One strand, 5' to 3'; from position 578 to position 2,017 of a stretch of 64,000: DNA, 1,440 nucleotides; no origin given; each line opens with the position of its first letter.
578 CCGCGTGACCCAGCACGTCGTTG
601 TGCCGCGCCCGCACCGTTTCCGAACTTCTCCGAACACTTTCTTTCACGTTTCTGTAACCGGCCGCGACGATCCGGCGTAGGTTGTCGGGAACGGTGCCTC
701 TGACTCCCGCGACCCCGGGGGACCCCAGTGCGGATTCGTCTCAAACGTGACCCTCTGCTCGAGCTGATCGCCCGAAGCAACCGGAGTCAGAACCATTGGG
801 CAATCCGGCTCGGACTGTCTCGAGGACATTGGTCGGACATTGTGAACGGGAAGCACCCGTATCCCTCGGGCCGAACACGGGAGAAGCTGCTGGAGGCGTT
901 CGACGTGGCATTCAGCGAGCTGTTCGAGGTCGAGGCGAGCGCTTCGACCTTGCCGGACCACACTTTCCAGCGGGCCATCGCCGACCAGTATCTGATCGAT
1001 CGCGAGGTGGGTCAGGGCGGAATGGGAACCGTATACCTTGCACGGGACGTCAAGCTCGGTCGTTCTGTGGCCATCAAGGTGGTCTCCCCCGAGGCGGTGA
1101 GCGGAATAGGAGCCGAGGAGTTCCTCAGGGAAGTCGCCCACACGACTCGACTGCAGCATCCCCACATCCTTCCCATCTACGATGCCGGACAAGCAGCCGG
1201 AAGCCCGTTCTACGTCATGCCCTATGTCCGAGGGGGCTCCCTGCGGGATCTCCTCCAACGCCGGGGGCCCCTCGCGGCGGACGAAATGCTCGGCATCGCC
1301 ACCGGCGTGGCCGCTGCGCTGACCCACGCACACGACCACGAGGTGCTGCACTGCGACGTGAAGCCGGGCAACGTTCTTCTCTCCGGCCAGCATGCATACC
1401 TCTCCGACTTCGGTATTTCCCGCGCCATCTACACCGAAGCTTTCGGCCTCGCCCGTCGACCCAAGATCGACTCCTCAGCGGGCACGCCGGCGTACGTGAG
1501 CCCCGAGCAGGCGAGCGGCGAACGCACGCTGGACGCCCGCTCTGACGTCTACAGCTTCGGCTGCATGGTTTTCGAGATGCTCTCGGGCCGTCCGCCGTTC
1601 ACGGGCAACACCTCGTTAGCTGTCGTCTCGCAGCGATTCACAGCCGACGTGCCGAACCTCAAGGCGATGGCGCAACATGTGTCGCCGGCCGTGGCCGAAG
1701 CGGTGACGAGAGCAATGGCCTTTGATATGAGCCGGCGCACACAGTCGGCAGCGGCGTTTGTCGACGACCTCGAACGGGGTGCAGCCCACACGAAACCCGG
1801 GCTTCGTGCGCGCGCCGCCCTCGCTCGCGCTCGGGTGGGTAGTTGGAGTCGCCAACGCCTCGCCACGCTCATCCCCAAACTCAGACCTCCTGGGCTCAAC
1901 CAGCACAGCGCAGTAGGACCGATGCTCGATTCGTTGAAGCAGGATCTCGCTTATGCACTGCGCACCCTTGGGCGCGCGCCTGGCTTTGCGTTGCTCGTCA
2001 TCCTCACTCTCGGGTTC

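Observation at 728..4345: Single polypeptide: DNA-binding HTH + Ser/Thr kinase + ADOP permease (possible membrane-tethered one-component signalling system)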

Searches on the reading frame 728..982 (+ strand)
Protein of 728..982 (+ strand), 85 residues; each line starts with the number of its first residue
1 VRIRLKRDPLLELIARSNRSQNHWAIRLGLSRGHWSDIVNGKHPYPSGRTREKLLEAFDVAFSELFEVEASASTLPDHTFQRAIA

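Call 47: search_solved_structures(query=A3, max_evalue=1, show_alignments=2)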
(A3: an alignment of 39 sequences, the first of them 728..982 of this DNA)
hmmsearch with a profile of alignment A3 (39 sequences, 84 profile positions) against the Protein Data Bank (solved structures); distinct sequences matched with E-value up to 1: 15.
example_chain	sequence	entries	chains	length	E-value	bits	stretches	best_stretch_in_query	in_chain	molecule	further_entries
8dtq_A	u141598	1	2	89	0.00066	22.9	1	21-71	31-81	Helix-turn-helix domain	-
8tac_A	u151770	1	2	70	0.0013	21.9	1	18-60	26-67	DBP48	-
8jfr_B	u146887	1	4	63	0.0015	21.8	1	11-44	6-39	AcrIIA15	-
3b7h_A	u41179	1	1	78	0.0048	20.1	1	7-69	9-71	Prophage Lp1 protein 11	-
8jfo_B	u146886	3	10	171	0.014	18.6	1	12-44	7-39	AcrIIA15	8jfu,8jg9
9sf2_A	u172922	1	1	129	0.029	17.6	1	9-79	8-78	Transcriptional regulator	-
9k3w_A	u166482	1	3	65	0.079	16.2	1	7-69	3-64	Transcriptional regulator, PbsX family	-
2ef8_A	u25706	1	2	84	0.089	16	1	2-39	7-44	Putative transcription factor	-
2o38_A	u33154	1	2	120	0.17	15.2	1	9-63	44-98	Hypothetical protein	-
2a6c_A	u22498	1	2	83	0.26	14.6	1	9-60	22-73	Helix-turn-helix motif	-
7p4a_A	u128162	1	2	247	0.4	13.9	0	27-63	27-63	Stl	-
7zvi_A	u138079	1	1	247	0.4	13.9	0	27-63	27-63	Orf22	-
6jq1_A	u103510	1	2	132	0.48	13.7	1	7-68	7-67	Transcriptional regulator, XRE family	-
7s0r_A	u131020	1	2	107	0.61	13.4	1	15-77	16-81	C protein beta antigen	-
8bny_A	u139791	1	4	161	0.65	13.3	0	14-74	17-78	Immunity repressor protein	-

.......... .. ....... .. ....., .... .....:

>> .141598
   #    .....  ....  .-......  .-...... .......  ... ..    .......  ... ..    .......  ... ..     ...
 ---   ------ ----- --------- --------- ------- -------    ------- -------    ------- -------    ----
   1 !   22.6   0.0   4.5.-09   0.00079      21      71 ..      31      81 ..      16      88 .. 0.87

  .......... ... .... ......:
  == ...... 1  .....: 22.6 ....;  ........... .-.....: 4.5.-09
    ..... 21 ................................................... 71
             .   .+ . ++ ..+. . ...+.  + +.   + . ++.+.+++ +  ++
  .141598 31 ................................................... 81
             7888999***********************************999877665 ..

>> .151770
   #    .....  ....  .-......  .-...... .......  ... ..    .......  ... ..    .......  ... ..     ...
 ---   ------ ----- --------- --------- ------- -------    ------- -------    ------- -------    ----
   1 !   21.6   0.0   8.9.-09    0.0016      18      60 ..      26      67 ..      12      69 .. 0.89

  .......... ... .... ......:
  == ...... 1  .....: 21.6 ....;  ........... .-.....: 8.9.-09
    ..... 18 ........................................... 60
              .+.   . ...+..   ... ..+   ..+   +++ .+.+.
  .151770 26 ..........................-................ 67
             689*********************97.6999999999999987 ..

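Call 48: search_protein_families(library=pfam, alignment_id=A3, max_evalue=0.01)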
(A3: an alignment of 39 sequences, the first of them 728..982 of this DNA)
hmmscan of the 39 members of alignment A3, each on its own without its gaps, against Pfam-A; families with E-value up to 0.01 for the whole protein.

A. member 1, window:728-982:+ (85 aa): 3 families
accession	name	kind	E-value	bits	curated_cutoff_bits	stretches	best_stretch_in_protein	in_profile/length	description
PF13560.12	HTH_31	-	7.9e-05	23.3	27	1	16-60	12-56/64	Helix-turn-helix domain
PF13443.12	HTH_26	-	0.00031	21.3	22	1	12-70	4-62/63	Cro/C1-type HTH DNA-binding domain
PF12844.13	HTH_19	-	0.0096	16.3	30.2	0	20-66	14-59/64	Helix-turn-helix domain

B. families by the number of members that match (of 39 scanned): 5 families
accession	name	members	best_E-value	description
PF13560.12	HTH_31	39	3.9e-08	Helix-turn-helix domain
PF12844.13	HTH_19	34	2.3e-08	Helix-turn-helix domain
PF13443.12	HTH_26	22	3.8e-05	Cro/C1-type HTH DNA-binding domain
PF01381.28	HTH_3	12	0.00052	Helix-turn-helix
PF05920.17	Homeobox_KN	2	0.0055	Homeobox KN domain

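Call 59: search_protein_representatives(alignment_id=A3)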
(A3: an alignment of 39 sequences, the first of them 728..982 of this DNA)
Query: 39 sequences, 84 profile positions. Proteins with E-value up to 0.001 (for the whole library): 667; up to 1e-10: 171; up to 1e-30: 35. The best 150 are listed.
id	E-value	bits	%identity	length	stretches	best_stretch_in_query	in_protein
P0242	9.0e-40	150.7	-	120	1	1-84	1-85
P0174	1.2e-39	150.3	-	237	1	1-84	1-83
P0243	2.5e-38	146.0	-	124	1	1-84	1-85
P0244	2.8e-38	145.9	-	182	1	1-84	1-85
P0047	3.3e-38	145.7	-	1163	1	1-84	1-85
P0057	8.3e-38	144.4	-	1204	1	1-84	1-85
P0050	1.9e-37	143.2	-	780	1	1-84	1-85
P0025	3.5e-37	142.4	-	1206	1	1-84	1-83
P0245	3.8e-37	142.2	-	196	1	1-84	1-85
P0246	8.3e-37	141.2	-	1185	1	1-84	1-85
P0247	1.8e-36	140.1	-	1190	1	1-83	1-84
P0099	5.0e-36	138.7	-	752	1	1-84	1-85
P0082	7.4e-36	138.1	-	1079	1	1-84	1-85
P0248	7.7e-36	138.1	-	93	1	1-84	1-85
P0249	1.3e-35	137.3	-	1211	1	1-83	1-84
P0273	1.5e-25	105.1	-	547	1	1-71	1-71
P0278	8.4e-25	102.7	-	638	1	1-72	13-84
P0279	1.5e-24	101.9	-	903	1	1-72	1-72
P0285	1.5e-23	98.6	-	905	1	1-71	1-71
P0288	1.9e-23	98.4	-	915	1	1-73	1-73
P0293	9.0e-23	96.2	-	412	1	2-71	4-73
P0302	9.3e-22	92.9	-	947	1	1-71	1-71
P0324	2.1e-19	85.4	-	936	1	1-72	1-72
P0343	9.0e-18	80.2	-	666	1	1-71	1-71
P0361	1.4e-15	73.1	-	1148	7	10-55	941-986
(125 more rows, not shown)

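Call 60: search_protein_families(library=pfam, proteins=[P0279, P0285, P0288, P0302, P0324, P0273, P0278, P0343, P0361, P0293], max_evalue=0.001)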
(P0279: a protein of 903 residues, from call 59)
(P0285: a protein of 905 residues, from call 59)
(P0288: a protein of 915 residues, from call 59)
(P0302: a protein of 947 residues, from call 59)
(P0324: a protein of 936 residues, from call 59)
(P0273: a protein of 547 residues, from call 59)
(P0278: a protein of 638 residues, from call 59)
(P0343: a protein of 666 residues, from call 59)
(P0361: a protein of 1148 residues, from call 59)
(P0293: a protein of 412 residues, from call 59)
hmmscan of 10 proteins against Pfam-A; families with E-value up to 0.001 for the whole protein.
P0279 (903 aa): 3 families
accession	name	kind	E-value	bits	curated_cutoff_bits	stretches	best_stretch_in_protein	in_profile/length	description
PF12704.14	MacB_PCD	-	1.3e-34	120.7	27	2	119-329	4-207/207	MacB-like periplasmic core domain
PF02687.27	FtsX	-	1.2e-24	87.1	25.5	2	780-889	2-116/120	FtsX-like permease C-terminal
PF12844.13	HTH_19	-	1.2e-06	28.8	30.2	1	8-66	2-59/64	Helix-turn-helix domain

P0285 (905 aa): 4 families
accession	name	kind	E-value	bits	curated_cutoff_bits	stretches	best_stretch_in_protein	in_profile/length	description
PF12704.14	MacB_PCD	-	3.7e-40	138.9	27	2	120-332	1-206/207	MacB-like periplasmic core domain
PF02687.27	FtsX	-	3.6e-16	59.8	25.5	2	784-896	2-119/120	FtsX-like permease C-terminal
PF13560.12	HTH_31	-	0.00018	22.2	27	1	19-61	15-57/64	Helix-turn-helix domain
PF01381.28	HTH_3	-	0.00041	20.8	23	0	19-65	10-55/55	Helix-turn-helix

P0288 (915 aa): 2 families
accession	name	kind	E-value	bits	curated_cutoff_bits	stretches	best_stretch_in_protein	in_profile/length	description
PF12704.14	MacB_PCD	-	1e-34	121.1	27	2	133-345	2-206/207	MacB-like periplasmic core domain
PF02687.27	FtsX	-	4.6e-21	75.5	25.5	2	796-908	3-120/120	FtsX-like permease C-terminal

P0302 (947 aa): 5 families
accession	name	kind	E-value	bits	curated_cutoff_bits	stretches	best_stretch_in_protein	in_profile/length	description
PF12704.14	MacB_PCD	-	7.7e-37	128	27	2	123-364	1-205/207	MacB-like periplasmic core domain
PF02687.27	FtsX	-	8e-27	94.1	25.5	2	417-535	2-117/120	FtsX-like permease C-terminal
PF12844.13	HTH_19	-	0.00011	22.5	30.2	1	9-66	3-59/64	Helix-turn-helix domain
PF13443.12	HTH_26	-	0.00016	22.3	22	1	9-70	1-62/63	Cro/C1-type HTH DNA-binding domain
PF01381.28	HTH_3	-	0.00088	19.7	23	0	11-65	2-55/55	Helix-turn-helix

P0324 (936 aa): 2 families
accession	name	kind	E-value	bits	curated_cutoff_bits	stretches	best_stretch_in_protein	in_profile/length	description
PF12704.14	MacB_PCD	-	3.6e-29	103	27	2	134-342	5-206/207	MacB-like periplasmic core domain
PF02687.27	FtsX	-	7.1e-19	68.5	25.5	2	382-499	2-117/120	FtsX-like permease C-terminal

P0273 (547 aa): 3 families
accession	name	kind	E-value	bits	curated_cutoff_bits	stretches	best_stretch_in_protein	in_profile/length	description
PF12704.14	MacB_PCD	-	8.4e-24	85.4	27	1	139-357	1-206/207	MacB-like periplasmic core domain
PF02687.27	FtsX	-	6.8e-11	42.7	25.5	1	397-502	3-107/120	FtsX-like permease C-terminal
PF13560.12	HTH_31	-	0.0002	22.1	27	1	11-60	6-56/64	Helix-turn-helix domain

P0278 (638 aa): 2 families
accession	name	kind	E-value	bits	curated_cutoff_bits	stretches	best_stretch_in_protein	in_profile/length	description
PF12704.14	MacB_PCD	-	5.5e-28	99.1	27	1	160-379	5-206/207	MacB-like periplasmic core domain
PF02687.27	FtsX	-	1.2e-12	48.4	25.5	1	422-539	2-118/120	FtsX-like permease C-terminal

P0343 (666 aa): 2 families
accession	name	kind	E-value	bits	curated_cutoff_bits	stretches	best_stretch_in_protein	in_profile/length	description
PF02687.27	FtsX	-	2.7e-12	47.3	25.5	1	383-493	3-112/120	FtsX-like permease C-terminal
PF12704.14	MacB_PCD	-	3.6e-10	40.9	27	1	129-342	1-206/207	MacB-like periplasmic core domain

P0361 (1148 aa): 25 families
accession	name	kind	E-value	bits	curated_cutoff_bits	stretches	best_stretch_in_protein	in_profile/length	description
PF13443.12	HTH_26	-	3.6e-106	347.9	22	11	589-645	2-58/63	Cro/C1-type HTH DNA-binding domain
PF01381.28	HTH_3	-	2.8e-82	271.1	23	5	1086-1140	1-54/55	Helix-turn-helix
PF12844.13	HTH_19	-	3e-47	158.8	30.2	4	739-793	4-57/64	Helix-turn-helix domain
PF13560.12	HTH_31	-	1.5e-28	99.4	27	0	91-141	6-57/64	Helix-turn-helix domain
PF08667.16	BetR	-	2.3e-16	60.6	21.6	0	117-156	40-79/148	BetR domain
PF21650.2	DnaG_cat_HB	-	4e-13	49.7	27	0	422-443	39-60/63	DNA primase DnaG, catalytic core, helical bundle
PF02796.21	HTH_7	-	9.1e-12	45.4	23.8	0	17-47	14-43/45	Helix-turn-helix domain of resolvase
PF04967.18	HTH_10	-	4.7e-10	39.6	23.1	0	595-616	21-42/53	HTH DNA binding domain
PF24964.1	DUF7769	-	2.6e-08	33.8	27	0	421-441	19-39/55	Domain of unknown function (DUF7769)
PF08279.18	HTH_11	-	3.3e-08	33.7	25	0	93-121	8-37/55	HTH domain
PF04218.19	CENP-B_N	-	1e-07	31.9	21.2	0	244-277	20-52/53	CENP-B N-terminal DNA-binding domain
PF05043.19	Mga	-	1.2e-07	32.6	21.1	0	986-1024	13-52/87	Mga helix-turn-helix domain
PF07022.19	Phage_CI_repr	-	1.7e-07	31.9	22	0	1015-1085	25-55/65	Bacteriophage CI repressor helix-turn-helix domain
PF13542.12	HTH_Tnp_ISL3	-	3.2e-07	30.1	27.4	0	740-769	21-48/51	Helix-turn-helix domain of transposase family ISL3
PF04760.21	IF2_N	-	3.4e-07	30.4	25.3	0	1003-1025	4-27/53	Translation initiation factor IF-2, N-terminal region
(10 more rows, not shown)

P0293 (412 aa): 6 families
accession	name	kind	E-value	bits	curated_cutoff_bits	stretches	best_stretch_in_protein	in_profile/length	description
PF00069.31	Pkinase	-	4.3e-48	164.4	31.7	1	98-310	1-209/263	Protein kinase domain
PF07714.23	PK_Tyr_Ser-Thr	-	4.4e-33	115.1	23.1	1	100-346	3-250/258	Protein tyrosine and serine/threonine kinase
PF03109.22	ABC1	-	1.5e-07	31.2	22.9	1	207-249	180-222/244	ABC1 atypical kinase-like domain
PF01636.29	APH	-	1.9e-06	28.3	23.2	0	212-242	167-198/239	Phosphotransferase enzyme family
PF13560.12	HTH_31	-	0.00021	22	27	1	11-66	5-60/64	Helix-turn-helix domain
PF12844.13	HTH_19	-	0.00041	20.6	30.2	1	11-70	3-61/64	Helix-turn-helix domain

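Call 78: search_protein_families(library=ncbifam, proteins=[P0279, P0285, P0288, P0324], max_evalue=1e-10)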
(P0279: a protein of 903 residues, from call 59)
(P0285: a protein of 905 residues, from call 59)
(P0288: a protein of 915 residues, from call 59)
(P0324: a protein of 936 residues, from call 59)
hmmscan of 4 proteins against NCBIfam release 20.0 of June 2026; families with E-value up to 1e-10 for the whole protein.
P0279 (903 aa): 2 families
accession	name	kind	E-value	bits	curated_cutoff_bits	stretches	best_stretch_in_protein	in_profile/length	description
TIGR03434.1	ADOP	subfamily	2.3e-235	783.4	622.3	1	98-898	1-801/803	ADOP family duplicated permease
NF007826.0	PRK10535.1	equivalog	1e-18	67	966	0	205-491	369-645/648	macrolide ABC transporter ATP-binding protein/permease MacB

P0285 (905 aa): 2 families
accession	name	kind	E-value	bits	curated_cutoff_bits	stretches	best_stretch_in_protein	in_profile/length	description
TIGR03434.1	ADOP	subfamily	5.1e-226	752.5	622.3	1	104-904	3-803/803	ADOP family duplicated permease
NF007826.0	PRK10535.1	equivalog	3.7e-21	75.1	966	0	627-901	370-645/648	macrolide ABC transporter ATP-binding protein/permease MacB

P0288 (915 aa): 2 families
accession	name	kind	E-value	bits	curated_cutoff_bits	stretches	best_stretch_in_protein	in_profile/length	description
TIGR03434.1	ADOP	subfamily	1.2e-258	860.4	622.3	1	115-915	2-803/803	ADOP family duplicated permease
NF007826.0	PRK10535.1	equivalog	5.3e-21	74.5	966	1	774-913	506-646/648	macrolide ABC transporter ATP-binding protein/permease MacB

P0324 (936 aa): 2 families
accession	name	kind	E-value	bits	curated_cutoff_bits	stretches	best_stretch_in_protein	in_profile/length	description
TIGR03434.1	ADOP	subfamily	8.7e-202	672.4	622.3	1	115-936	4-803/803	ADOP family duplicated permease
NF007826.0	PRK10535.1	equivalog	1.1e-18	66.8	966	1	225-499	371-638/648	macrolide ABC transporter ATP-binding protein/permease MacB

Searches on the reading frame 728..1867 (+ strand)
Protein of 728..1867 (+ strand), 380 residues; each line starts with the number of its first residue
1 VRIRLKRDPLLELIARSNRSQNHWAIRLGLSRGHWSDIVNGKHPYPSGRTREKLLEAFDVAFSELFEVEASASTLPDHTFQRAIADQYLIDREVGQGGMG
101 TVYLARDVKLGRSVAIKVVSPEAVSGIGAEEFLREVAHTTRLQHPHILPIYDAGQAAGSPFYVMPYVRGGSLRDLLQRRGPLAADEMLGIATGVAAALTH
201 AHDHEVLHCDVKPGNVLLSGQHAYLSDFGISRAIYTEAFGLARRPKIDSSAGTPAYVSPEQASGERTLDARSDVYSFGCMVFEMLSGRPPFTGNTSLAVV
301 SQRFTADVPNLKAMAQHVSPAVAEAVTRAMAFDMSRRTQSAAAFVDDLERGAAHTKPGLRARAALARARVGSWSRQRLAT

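Call 32: find_homologous_proteins(query=window:728-1867:+)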
Query window:728-1867:+ (380 aa): 2631 proteins with E <= 0.001 among 8000 candidates; the best 120 are listed.
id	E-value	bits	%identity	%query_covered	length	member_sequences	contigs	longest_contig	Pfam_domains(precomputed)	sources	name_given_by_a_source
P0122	4.9e-149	515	66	93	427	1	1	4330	PF07714.24,PF00069.32,PF03109.23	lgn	-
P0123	1.1e-146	507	66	92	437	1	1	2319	PF07714.24,PF00069.32,PF03109.23,PF13560.13,PF01636.30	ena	-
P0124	3.5e-145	502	63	95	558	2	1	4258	PF07714.24,PF00069.32,PF03109.23,PF12704.15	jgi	jgi:serine/threonine protein kinase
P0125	1.2e-144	500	61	98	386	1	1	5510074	PF07714.24,PF00069.32,PF01636.30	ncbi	ncbi:MAG: protein kinase, partial [Gemmatimonadota bacterium]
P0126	2.0e-144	500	63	100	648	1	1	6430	PF07714.24,PF00069.32,PF12704.15,PF13560.13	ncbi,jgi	jgi:transcriptional regulator with XRE-family HTH domain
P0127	5.2e-144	498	64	94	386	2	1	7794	PF07714.24,PF00069.32,PF13560.13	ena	-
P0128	5.0e-142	492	62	93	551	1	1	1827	PF07714.24,PF00069.32,PF12704.15,PF13560.13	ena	-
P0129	1.5e-140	487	47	70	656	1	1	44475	PF07714.24,PF00069.32,PF03109.23,PF01636.30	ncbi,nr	ncbi:MAG: serine/threonine protein kinase [Anaerolineae bacterium]|nr:serine/threonine protein kinas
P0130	2.9e-140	486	65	88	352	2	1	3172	PF07714.24,PF00069.32,PF03109.23,PF13443.13,PF01636.30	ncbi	-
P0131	6.4e-140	485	66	86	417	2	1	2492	PF07714.24,PF00069.32,PF03109.23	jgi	jgi:serine/threonine-protein kinase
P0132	1.8e-138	480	58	99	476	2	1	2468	PF07714.24,PF00069.32,PF03109.23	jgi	jgi:serine/threonine-protein kinase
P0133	3.8e-138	479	65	84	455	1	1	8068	PF07714.24,PF00069.32,PF03109.23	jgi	jgi:serine/threonine protein kinase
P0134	2.1e-136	473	59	97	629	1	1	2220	PF07714.24,PF00069.32,PF03109.23,PF12704.15,PF01568.28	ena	-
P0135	1.2e-135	471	56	99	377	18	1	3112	PF07714.24,PF00069.32,PF03109.23,PF01636.30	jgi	-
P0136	1.0e-134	468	62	82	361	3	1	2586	PF07714.24,PF00069.32,PF03109.23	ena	-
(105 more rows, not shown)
